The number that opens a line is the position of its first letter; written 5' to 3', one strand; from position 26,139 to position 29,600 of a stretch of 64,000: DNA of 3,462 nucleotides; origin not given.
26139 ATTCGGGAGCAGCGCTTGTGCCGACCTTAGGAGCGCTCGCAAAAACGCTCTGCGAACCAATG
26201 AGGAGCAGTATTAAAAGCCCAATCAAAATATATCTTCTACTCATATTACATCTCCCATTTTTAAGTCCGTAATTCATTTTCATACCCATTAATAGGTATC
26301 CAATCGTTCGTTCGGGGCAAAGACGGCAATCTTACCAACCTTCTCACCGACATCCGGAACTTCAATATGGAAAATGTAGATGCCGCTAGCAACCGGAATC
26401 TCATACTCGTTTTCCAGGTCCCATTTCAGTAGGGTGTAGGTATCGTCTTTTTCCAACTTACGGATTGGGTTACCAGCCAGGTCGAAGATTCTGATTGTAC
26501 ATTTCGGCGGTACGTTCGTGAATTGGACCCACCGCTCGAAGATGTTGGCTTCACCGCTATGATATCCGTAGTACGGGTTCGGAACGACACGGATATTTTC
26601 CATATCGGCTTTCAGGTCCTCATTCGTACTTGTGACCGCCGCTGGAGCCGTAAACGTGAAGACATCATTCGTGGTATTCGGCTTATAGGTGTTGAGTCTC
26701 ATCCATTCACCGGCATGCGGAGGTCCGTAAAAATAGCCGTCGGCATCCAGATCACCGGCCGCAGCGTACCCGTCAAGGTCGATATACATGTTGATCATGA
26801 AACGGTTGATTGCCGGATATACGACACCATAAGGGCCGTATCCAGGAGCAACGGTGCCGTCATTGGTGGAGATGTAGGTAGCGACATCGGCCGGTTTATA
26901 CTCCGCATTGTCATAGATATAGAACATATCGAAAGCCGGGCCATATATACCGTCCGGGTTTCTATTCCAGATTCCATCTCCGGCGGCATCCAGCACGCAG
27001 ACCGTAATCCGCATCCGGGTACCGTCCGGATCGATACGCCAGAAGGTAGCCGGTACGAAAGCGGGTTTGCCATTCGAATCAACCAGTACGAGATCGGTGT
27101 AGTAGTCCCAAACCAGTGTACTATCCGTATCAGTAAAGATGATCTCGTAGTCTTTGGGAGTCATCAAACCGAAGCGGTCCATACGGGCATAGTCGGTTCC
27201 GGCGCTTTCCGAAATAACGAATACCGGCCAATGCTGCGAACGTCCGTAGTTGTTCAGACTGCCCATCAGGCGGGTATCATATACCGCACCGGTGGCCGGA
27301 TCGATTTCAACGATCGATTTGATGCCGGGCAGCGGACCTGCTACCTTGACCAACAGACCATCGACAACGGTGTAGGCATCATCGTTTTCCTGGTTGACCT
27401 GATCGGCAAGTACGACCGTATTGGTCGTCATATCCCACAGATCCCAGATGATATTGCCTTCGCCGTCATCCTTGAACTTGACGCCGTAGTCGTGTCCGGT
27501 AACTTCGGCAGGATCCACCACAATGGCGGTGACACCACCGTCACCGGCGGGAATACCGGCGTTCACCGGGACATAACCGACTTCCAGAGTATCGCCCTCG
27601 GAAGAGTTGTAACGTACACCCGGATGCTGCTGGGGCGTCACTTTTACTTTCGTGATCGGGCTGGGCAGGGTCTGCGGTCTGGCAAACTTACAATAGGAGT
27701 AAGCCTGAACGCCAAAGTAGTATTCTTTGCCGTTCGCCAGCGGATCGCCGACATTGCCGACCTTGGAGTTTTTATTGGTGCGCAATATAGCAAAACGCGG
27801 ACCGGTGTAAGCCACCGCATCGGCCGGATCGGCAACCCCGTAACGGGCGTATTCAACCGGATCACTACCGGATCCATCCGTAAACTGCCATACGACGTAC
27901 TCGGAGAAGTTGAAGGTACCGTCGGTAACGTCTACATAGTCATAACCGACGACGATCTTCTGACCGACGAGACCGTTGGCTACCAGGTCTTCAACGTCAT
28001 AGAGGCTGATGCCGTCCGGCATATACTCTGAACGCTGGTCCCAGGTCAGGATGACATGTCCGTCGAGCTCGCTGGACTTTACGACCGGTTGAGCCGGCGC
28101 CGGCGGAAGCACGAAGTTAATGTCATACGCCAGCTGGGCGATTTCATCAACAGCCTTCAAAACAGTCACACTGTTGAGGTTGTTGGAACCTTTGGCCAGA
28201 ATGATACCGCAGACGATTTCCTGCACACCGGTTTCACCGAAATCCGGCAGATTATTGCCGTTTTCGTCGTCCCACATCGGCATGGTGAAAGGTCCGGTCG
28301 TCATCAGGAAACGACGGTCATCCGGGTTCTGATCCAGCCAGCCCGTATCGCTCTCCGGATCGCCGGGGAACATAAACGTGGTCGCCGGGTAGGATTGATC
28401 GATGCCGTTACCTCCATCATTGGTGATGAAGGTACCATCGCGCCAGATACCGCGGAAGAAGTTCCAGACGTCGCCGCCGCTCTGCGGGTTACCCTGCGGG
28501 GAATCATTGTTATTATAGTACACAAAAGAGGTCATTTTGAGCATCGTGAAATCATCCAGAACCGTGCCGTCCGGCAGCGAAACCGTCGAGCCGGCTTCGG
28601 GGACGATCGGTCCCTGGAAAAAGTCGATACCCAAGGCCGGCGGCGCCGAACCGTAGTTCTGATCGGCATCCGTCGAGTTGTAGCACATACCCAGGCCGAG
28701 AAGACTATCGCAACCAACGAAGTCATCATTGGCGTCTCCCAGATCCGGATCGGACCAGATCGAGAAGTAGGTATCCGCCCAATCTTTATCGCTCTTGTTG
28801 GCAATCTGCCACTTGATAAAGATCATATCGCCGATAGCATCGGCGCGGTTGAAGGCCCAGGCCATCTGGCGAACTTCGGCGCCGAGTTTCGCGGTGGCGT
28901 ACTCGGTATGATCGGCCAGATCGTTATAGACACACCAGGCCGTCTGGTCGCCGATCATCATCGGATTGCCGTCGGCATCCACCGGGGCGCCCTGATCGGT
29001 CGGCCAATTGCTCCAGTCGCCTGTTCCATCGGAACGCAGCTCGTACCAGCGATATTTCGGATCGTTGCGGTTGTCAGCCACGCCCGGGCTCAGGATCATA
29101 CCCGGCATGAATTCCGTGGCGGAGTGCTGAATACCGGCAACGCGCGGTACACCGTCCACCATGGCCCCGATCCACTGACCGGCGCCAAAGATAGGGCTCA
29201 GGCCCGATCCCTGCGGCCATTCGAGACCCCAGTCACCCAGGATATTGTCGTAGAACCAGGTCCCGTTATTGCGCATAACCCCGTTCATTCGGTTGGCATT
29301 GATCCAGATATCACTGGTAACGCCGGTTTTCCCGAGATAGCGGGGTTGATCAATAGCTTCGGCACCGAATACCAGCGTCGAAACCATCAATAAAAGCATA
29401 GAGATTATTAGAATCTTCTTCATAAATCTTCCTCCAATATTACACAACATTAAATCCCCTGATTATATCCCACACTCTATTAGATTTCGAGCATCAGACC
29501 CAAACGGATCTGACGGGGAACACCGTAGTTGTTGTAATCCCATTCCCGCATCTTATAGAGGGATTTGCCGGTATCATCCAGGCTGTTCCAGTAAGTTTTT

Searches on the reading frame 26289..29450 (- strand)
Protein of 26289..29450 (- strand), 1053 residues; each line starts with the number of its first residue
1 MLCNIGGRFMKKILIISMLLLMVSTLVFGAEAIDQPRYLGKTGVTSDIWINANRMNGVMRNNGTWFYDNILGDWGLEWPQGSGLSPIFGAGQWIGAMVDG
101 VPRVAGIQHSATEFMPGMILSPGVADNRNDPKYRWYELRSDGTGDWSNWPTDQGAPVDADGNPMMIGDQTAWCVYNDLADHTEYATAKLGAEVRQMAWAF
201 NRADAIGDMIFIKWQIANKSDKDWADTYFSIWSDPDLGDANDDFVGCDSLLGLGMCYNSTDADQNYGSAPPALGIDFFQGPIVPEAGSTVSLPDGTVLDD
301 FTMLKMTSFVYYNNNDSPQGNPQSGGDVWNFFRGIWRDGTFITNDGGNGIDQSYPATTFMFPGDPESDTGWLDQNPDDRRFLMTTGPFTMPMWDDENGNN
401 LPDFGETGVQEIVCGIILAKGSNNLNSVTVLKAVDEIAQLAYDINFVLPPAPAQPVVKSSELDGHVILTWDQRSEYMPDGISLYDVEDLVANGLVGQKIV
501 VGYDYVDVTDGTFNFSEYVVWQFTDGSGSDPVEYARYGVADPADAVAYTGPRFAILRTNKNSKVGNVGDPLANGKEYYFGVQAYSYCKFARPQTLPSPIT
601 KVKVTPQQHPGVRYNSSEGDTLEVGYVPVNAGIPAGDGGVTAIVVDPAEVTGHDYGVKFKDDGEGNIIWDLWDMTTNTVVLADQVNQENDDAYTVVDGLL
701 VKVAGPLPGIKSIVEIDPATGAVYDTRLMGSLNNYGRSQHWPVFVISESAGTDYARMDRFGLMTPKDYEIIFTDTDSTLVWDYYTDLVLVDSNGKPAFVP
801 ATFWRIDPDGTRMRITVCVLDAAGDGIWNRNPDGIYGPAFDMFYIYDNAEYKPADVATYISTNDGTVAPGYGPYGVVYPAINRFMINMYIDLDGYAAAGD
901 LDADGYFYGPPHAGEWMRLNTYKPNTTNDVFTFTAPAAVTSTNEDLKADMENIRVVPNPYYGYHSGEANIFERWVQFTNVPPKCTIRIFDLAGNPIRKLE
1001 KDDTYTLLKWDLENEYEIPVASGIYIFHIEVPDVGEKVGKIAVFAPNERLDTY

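Call 9: search_protein_families(library=ncbifam, max_evalue=0.01, proteins=[window:26289-29450:-])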
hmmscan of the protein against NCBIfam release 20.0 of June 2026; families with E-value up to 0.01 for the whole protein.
window:26289-29450:- (1053 aa): 2 families
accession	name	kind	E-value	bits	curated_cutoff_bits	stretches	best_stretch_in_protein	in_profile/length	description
NF052228.1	T9SS_PorZ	equivalog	2.1e-05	23.2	260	1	941-1043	661-755/757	type IX secretion system anionic LPS delivery protein PorZ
NF009276.0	PRK12633.1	equivalog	0.0089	15.8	383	0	983-1037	130-187/234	flagellar basal body rod modification protein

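Call 10: search_protein_families(library=pfam, max_evalue=0.01, proteins=[window:26289-29450:-])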
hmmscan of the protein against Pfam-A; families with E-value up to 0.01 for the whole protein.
window:26289-29450:- (1053 aa): 0 families

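Call 49: predict_structure(alignment_id=A5)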
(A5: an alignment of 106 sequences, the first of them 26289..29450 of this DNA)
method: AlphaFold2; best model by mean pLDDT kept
length: 1053 residues; sequences in the alignment: 106
mean_pLDDT: 88.7   pTM: 0.69
mean pLDDT of the five models: 88.7, 88.6, 87.5, 86.8, 85.9
residues with pLDDT >= 90: 695; 70-90: 270; 50-70: 56; < 50: 32
segments of 3 or more residues with pLDDT < 50: 1-7, 29-42, 734-740, 869-871
pLDDT, mean of each block of 10 residues (from residue 1): 42 79 66 40 75 90 92 86 90 97 95 96 95 95 93 95 94 97 94 97 81 98 98 92 95 96 89 96 96 92 96 91 95 97 93 96 95 92 97 96 96 95 90 89 84 94 96 92 88 70 74 95 86 95 93 98 93 93 92 86 93 94 95 89 97 97 92 97 94 97 92 90 83 49 72 83 90 93 90 94 92 93 89 76 89 92 65 63 84 76 84 88 94 95 92 86 71 88 95 94 92 90 93 94 76 63
secondary structure, 60 per line:
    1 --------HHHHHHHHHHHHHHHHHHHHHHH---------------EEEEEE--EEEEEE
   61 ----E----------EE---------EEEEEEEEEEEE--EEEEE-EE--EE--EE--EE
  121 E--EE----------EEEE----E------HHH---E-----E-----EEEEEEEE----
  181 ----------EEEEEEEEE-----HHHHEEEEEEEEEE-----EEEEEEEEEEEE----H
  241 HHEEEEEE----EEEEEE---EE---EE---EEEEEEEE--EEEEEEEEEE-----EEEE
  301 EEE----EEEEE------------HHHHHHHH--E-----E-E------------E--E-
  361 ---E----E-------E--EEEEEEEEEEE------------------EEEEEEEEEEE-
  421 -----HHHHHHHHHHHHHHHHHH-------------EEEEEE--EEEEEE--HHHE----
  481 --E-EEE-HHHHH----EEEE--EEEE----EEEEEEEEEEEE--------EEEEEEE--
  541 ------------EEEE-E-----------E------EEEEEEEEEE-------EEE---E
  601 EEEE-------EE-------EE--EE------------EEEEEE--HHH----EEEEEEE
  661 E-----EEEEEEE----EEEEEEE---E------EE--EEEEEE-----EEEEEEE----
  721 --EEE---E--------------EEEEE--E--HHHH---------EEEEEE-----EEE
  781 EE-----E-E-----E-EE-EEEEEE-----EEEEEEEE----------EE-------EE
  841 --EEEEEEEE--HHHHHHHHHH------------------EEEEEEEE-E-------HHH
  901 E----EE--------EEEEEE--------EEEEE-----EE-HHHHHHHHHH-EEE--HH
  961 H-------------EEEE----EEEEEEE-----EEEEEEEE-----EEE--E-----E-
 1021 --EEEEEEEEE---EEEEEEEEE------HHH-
elements in order (helices of 4 or more, strands of 3 or more residues): H9-31 E47-52 E55-60 E87-98 E101-105 E119-121 E136-139 E169-176 E191-199 H205-208 E209-218 E224-235 E243-248 E253-258 E272-279 E282-291 E297-303 E308-312 H325-332 E380-390 E409-419 H426-443 E457-462 E465-470 E485-487 H489-493 E498-501 E504-507 E512-523 E532-538 E553-556 E577-586 E594-596 E600-604 E639-644 E654-661 E667-673 E678-684 E699-704 E710-716 E723-725 E744-748 H754-757 E767-772 E778-782 E801-806 E812-819 E843-850 H853-862 E881-888 E916-921 E930-934 H943-952 E954-956 E975-978 E983-989 E995-1002 E1008-1010 E1023-1031 E1035-1043

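Call 53: fold_search(model_id=the predicted structure, library=pdb)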
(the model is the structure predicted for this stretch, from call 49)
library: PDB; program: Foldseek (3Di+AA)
matches with E <= 10: 1580; with E <= 0.001: 19
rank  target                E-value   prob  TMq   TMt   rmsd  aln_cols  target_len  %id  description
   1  5m11                  5.9e-07  0.84  0.10  0.11  31.5      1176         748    9  Structural and functional probing of PorZ, an essential bacterial surface component of the type-IX secretion system of h (released 2016-11-09)
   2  7zgj_A                3.7e-05  0.66  0.09  0.12  29.1       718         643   10  Trypanosoma brucei gambiense ISG65 in complex with human complement component C3 (released 2023-04-05)
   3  6xi3                  6.2e-05  0.80  0.08  0.16  51.1       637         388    9  Crystal structure of tetra-tandem repeat in extending region of large adhesion protein (released 2020-10-14)
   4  7b2m_A                7.3e-05  0.69  0.08  0.11  31.7       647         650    8  Cryo-EM structure of complement C4b in complex with nanobody E3 (released 2022-03-02)
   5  7qiv_A                9.4e-05  0.41  0.07  0.11  31.1       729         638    9  Structure of human C3b in complex with the EWE nanobody (released 2022-02-16)
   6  6h04_A                1.2e-04  0.21  0.09  0.08  44.0      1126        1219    8  Closed conformation of the Membrane Attack Complex (released 2018-12-19)
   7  6rur_A                1.3e-04  0.47  0.09  0.12  28.6       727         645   10  Structure of the SCIN stabilized C3bBb convertase bound to properdin (released 2019-08-21)
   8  6ehg_A                1.4e-04  0.35  0.08  0.11  30.1       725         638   10  complement component C3b in complex with a nanobody (released 2018-02-14)
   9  5jpm_A                1.7e-04  0.41  0.07  0.10  36.9       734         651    8  Structure of the complex of human complement C4 with MASP-2 rebuilt using iMDFF (released 2016-08-10)
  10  2ice_A                2.3e-04  0.41  0.08  0.11  29.5       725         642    9  CRIg bound to C3c (released 2006-11-07)
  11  8uin_G                2.4e-04  0.44  0.09  0.12  28.8       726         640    9  Structure of the C3bBb-albicin complex (released 2024-05-08)
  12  3g6j_A                2.5e-04  0.35  0.09  0.12  28.4       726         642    9  C3b in complex with a C3b specific Fab (released 2009-03-10)
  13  9sv8_B                3.1e-04  0.44  0.09  0.13  28.7       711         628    9  Herpes simplex virus 2 delta28-73 glycoprotein C ectodomain in complex with C3b (released 2025-12-10)
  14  9u62_E                4.9e-04  0.12  0.07  0.05  41.0      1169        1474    8  AP pathways C3 convertase C3bBbP and C3 complex (released 2026-01-14)
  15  8ho7_A                5.2e-04  1.00  0.17  0.22   9.0       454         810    6  The cryo-EM structure of cellobiose phosphorylase from Clostridium thermocellum (released 2023-12-13)
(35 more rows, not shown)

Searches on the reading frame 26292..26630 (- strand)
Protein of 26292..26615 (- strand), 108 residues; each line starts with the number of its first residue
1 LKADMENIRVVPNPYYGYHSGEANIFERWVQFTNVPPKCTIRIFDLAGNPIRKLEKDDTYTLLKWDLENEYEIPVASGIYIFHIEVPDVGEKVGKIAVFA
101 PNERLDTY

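Call 6: search_protein_families(library=ncbifam, max_evalue=10, proteins=[window:26292-26615:-])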
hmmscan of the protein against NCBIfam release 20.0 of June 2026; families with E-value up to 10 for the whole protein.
seq(108 aa): 5 families
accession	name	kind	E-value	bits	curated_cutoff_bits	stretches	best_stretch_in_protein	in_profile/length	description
NF052228.1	T9SS_PorZ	equivalog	2.1e-06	26.5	260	1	3-98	668-755/757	type IX secretion system anionic LPS delivery protein PorZ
NF009276.0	PRK12633.1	equivalog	0.0029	17.4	383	1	38-92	130-187/234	flagellar basal body rod modification protein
NF033707.1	T9SS_sortase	equivalog_domain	0.0044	14.7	420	1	4-87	995-1078/1095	type IX secretion system sortase PorU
TIGR04183.1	Por_Secre_tail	domain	0.0059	16.6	23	1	32-87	14-61/72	T9SS type A sorting domain-containing protein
NF052323.1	T9SSA_dep_M6i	equivalog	0.026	12.5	600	1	33-96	975-1039/1043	T9SS-dependent M6-like inactivated metalloprotease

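Call 7: search_protein_families(library=pfam, max_evalue=10, proteins=[window:26292-26615:-])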
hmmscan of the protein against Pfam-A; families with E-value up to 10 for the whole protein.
seq(108 aa): 2 families
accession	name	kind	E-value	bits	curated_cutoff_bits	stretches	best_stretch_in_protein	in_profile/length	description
PF18962.6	Por_Secre_tail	-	0.047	14.4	27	1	20-85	7-63/75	Secretion system C-terminal sorting domain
PF13585.12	CHU_C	-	0.061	13.9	27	1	36-87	26-74/86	CHU_C Type IX secretion signal domain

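Call 62: search_solved_structures(query=A6, max_evalue=10)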
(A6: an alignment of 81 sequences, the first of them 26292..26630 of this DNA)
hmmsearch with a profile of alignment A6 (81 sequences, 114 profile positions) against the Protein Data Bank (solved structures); distinct sequences matched with E-value up to 10: 11.
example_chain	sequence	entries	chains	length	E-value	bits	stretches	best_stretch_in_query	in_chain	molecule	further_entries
5m11_A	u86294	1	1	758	0.00036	23.6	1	30-105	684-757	Immunoreactive 84kD antigen PG93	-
4lzi_A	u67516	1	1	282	0.008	19.2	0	50-106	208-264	Multicystatin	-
6za2_A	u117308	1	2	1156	0.018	18.1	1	43-105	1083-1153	Por secretion system protein porU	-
6vlp_A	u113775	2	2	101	0.12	15.4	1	46-105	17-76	Hop1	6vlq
4zlr_A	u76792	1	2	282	0.45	13.6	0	45-89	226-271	Brain tumor protein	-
1q7f_A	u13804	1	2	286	0.48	13.5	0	45-89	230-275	brain tumor CG10719-PA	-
5ex7_A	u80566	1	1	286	0.48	13.5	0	45-89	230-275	Brain tumor protein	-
7eh9_A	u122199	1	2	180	0.93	12.6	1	41-98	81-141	Basal-body rod modification protein FlgD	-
9is0_C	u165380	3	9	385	1.1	12.3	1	40-106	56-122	Beta-conglycinin beta subunit 2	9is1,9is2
7bhq_A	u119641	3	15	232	1.3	12.1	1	42-98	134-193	Basal-body rod modification protein FlgD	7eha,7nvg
1s8e_A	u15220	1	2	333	1.5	11.9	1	30-59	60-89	exonuclease putative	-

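Call 64: search_protein_families(library=ncbifam, alignment_id=A6, max_evalue=0.01)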
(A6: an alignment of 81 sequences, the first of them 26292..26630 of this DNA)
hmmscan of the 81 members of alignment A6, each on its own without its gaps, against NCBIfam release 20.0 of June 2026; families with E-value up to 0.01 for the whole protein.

A. member 1, window:26292-26630:- (113 aa): 4 families
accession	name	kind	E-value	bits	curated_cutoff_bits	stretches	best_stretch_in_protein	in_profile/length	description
NF052228.1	T9SS_PorZ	equivalog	6.9e-07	28.1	260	1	4-103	664-755/757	type IX secretion system anionic LPS delivery protein PorZ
NF033707.1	T9SS_sortase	equivalog_domain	0.0019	15.9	420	1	5-92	991-1078/1095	type IX secretion system sortase PorU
NF009276.0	PRK12633.1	equivalog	0.0031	17.2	383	1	43-97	130-187/234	flagellar basal body rod modification protein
TIGR04183.1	Por_Secre_tail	domain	0.0066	16.4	23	1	37-92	14-61/72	T9SS type A sorting domain-containing protein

B. families by the number of members that match (of 81 scanned): 9 families
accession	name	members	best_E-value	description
NF052228.1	T9SS_PorZ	80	8.9e-15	type IX secretion system anionic LPS delivery protein PorZ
TIGR04183.1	Por_Secre_tail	74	1.5e-07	T9SS type A sorting domain-containing protein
NF033707.1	T9SS_sortase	54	3.3e-07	type IX secretion system sortase PorU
NF052323.1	T9SSA_dep_M6i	34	8.2e-08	T9SS-dependent M6-like inactivated metalloprotease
NF009276.0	PRK12633.1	33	2.5e-05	flagellar basal body rod modification protein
NF005176.1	PRK06655.1-1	25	6.2e-05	flagellar hook assembly protein FlgD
NF038113.1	T9SSA_dep_M36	2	0.00031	T9SS-dependent M36 family metallopeptidase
TIGR01530.1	nadN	1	0.0054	NAD nucleotidase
TIGR04286.1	MSEP-CTERM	1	0.0065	MSEP-CTERM sorting domain-containing protein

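Call 85: predict_structure(alignment_id=A8)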
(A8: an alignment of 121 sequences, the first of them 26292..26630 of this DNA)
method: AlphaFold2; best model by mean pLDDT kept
length: 113 residues; sequences in the alignment: 121
mean_pLDDT: 92.2   pTM: 0.82
mean pLDDT of the five models: 92.2, 86.3, 86.2, 85.7, 83.4
residues with pLDDT >= 90: 87; 70-90: 19; 50-70: 7; < 50: 0
segments of 3 or more residues with pLDDT < 50: none
pLDDT, mean of each block of 10 residues (from residue 1): 82 96 89 94 97 97 96 95 97 95 84 62
secondary structure, 60 per line:
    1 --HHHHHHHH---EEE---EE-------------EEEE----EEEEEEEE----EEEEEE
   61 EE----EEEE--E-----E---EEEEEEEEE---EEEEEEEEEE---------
elements in order: H3-10 E14-16 E35-38 E43-50 E55-62 E67-70 E83-91 E95-104

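Call 87: fold_search(model_id=the predicted structure, library=pdb)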
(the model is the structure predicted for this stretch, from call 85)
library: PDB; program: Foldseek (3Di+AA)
matches with E <= 10: 1683; with E <= 0.001: 9
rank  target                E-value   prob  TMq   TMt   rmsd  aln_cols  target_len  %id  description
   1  5m11                  1.3e-06  1.00  0.67  0.11   2.7        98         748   22  Structural and functional probing of PorZ, an essential bacterial surface component of the type-IX secretion system of h (released 2016-11-09)
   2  6za2_A                9.2e-05  1.00  0.57  0.07   3.8       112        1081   20  Crystal structure of dimeric latent PorU from Porphyromonas gingivalis (released 2021-09-29)
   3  6za2_B                9.2e-05  1.00  0.57  0.07   3.5       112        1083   21  Crystal structure of dimeric latent PorU from Porphyromonas gingivalis (released 2021-09-29)
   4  7bj3                  3.7e-04  1.00  0.51  0.08   4.5       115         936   15  ScpA from Streptococcus pyogenes, S512A active site mutant (released 2021-05-12)
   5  8glk_D                3.9e-04  1.00  0.48  0.69   3.5        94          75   22  The Type 9 Secretion System dGldL peak II, NucA substrate bound complex (released 2024-01-31)
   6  1xf1_A                6.2e-04  1.00  0.47  0.07   4.0       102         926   16  Structure of C5a peptidase- a key virulence factor from Streptococcus (released 2005-11-22)
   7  8bty_A                8.7e-04  1.00  0.49  0.07   3.8       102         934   16  Structure of the active form of ScpB, the C5a-peptidase from Streptococcus agalactiae. (released 2023-11-15)
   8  3eif                  9.2e-04  1.00  0.49  0.07   3.8       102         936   15  1.9 angstrom crystal structure of the active form of the C5a peptidase from Streptococcus pyogenes (ScpA) (released 2009-02-24)
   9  5icu                  9.7e-04  1.00  0.48  0.52   4.3       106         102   20  The crystal structure of CopC from Methylosinus trichosporium OB3b (released 2016-04-06)
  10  7yzx_A                1.7e-03  1.00  0.48  0.07   3.9       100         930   15  ScpA from Streptococcus pyogenes, D783A mutant. (released 2022-08-31)
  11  2p9r_A                1.7e-03  1.00  0.50  0.54   4.6       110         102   14  Human alpha2-macroglogulin is composed of multiple domains, as predicted by homology with complement component C3 (released 2007-08-21)
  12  8gl8_D                2.0e-03  1.00  0.48  0.70   2.6        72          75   12  The Type 9 Secretion System Extended Translocon - SprA-PorV-PPI-RemZ-SkpA-SprE complex (released 2024-01-31)
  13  3zja                  2.1e-03  0.99  0.37  0.36   9.9       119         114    9  The crystal structure of a Cu(I) metallochaperone from Streptomyces lividans (released 2014-01-29)
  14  7bhq_B                2.3e-03  0.99  0.39  0.25   9.4       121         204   15  In situ assembled Salmonella FlgD hook cap complex (released 2021-05-05)
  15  7eha_C                2.7e-03  0.99  0.39  0.29   9.9       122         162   16  Crystal structure of the flagellar hook cap from Salmonella enterica serovar Typhimurium (released 2021-11-24)
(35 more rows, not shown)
